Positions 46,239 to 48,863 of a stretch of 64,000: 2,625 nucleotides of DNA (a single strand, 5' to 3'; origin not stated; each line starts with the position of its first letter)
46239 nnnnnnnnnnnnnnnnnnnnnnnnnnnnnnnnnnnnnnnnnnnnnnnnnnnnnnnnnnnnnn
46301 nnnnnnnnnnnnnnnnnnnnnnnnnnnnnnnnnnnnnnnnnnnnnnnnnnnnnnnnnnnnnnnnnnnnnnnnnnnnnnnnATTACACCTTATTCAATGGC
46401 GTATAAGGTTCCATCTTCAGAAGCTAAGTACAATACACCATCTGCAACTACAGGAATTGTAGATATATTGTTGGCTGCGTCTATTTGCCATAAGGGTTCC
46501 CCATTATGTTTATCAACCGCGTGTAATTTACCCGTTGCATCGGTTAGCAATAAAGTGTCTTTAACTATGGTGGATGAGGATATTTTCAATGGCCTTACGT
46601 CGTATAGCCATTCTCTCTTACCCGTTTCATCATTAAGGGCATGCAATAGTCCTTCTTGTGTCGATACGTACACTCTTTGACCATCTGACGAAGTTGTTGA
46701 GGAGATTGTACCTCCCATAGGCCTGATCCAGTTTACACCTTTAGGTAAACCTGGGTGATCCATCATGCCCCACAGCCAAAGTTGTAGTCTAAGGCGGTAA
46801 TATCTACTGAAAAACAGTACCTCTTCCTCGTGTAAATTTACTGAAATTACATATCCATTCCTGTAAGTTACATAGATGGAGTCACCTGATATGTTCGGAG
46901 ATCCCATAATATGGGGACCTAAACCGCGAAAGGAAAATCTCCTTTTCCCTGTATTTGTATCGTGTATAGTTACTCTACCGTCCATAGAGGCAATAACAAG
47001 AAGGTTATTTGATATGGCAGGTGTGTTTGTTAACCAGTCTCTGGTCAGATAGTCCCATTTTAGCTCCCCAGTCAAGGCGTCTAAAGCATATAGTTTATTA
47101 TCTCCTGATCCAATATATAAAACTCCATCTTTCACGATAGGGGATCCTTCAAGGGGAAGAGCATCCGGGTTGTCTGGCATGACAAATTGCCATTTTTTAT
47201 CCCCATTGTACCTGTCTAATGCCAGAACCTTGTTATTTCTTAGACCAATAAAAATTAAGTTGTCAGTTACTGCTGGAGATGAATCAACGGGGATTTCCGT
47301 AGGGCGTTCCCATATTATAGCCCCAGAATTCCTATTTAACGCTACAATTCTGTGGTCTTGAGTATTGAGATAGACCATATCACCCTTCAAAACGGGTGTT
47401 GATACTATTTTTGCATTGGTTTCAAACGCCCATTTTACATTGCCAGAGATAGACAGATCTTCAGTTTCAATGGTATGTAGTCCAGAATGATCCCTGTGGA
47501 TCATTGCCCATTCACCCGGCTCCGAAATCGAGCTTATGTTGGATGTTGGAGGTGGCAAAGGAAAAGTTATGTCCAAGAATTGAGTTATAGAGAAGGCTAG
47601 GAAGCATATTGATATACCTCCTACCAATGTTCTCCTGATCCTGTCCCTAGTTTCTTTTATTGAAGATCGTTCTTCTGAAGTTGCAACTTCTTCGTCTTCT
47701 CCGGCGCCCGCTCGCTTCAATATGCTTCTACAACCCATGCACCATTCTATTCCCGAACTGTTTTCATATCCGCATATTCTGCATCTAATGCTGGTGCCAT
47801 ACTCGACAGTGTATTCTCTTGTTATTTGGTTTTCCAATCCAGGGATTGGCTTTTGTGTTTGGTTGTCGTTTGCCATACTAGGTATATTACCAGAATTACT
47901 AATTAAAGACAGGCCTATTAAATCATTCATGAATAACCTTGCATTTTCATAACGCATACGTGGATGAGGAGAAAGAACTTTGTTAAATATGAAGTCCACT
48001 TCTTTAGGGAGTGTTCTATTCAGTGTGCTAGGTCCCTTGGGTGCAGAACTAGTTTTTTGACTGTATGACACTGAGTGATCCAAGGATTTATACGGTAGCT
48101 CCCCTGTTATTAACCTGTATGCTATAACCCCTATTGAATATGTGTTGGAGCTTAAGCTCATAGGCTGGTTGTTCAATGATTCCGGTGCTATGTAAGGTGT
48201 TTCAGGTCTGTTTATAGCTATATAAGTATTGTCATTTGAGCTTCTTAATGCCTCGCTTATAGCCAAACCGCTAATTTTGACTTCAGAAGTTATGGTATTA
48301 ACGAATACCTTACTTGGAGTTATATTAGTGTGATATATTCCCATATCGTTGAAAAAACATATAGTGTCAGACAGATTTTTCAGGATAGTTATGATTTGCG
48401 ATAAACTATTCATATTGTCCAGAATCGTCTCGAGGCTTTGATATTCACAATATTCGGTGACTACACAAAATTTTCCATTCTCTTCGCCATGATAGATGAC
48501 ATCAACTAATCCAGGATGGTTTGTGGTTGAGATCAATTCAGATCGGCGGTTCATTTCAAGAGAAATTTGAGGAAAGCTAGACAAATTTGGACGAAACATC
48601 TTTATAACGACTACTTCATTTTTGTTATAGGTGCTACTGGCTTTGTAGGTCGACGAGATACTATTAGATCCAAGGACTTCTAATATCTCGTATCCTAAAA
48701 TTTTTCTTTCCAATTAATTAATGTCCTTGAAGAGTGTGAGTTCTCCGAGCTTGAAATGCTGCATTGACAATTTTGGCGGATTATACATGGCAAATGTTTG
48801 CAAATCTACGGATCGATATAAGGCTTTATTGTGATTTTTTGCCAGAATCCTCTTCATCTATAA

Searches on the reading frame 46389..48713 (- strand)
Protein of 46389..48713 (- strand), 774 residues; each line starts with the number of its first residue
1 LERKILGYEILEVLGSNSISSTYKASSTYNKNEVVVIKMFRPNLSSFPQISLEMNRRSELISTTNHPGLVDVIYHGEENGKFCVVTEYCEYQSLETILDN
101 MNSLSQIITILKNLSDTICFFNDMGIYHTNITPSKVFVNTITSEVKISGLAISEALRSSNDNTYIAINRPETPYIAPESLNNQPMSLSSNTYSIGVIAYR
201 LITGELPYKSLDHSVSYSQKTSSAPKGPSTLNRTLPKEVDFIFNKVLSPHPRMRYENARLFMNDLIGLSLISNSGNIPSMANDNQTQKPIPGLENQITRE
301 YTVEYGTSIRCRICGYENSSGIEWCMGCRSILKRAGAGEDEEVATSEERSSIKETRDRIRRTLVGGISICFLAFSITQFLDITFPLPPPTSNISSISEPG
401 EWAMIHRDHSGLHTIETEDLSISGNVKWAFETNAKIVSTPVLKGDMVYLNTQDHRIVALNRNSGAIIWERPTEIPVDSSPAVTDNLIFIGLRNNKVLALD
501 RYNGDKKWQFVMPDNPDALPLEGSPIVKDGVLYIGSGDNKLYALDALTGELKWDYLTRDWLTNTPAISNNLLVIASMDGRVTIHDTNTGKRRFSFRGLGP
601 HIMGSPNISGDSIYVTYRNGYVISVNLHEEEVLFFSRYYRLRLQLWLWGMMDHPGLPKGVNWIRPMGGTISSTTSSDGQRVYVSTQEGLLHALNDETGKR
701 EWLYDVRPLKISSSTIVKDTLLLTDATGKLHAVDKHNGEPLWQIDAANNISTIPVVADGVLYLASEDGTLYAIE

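Call 86: search_protein_families(library=ncbifam, proteins=[window:46389-48713:-], max_evalue=1e-10)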
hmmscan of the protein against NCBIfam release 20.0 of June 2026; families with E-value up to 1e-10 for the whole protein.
window:46389-48713:- (774 aa): 9 families
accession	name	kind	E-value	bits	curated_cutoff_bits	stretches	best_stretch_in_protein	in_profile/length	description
TIGR03300.1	assembly_YfgL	equivalog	1.7e-50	171.8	285.2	3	423-554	84-215/377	outer membrane protein assembly factor BamB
NF008351.0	PRK11138.1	equivalog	3.3e-36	124.6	423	1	479-595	64-186/394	outer membrane protein assembly factor BamB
NF033483.0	PknB_PASTA_kin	equivalog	9.7e-28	97.5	450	1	8-333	9-308/563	Stk1 family PASTA domain-containing Ser/Thr kinase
NF053615.1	SerThrKinAfsKStmc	equivalog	7e-26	91.1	1300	0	496-617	676-791/809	protein serine/threonine kinase AfsK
NF047741.1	antiphage_MADS6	equivalog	9.6e-26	90.4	460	1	65-303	254-499/612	methylation-associated defense system protein kinase MAD6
TIGR03075.1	PQQ_enz_alc_DH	subfamily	1.3e-22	80.2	480.05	0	407-514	31-150/530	PQQ-dependent dehydrogenase, methanol/ethanol family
TIGR04528.1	acido_non_PQQ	subfamily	3.9e-16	58.9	650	0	678-772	392-490/493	acido-empty-quinoprotein group A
NF052427.1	StpK7MSMEG_1200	equivalog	1.2e-12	47.1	900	1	7-258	7-258/601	serine/threonine protein kinase StpK7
TIGR03074.1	PQQ_membr_DH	subfamily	8.3e-12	43.7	832.65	0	432-473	201-242/783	membrane-bound PQQ-dependent dehydrogenase, glucose/quinate/shikimate family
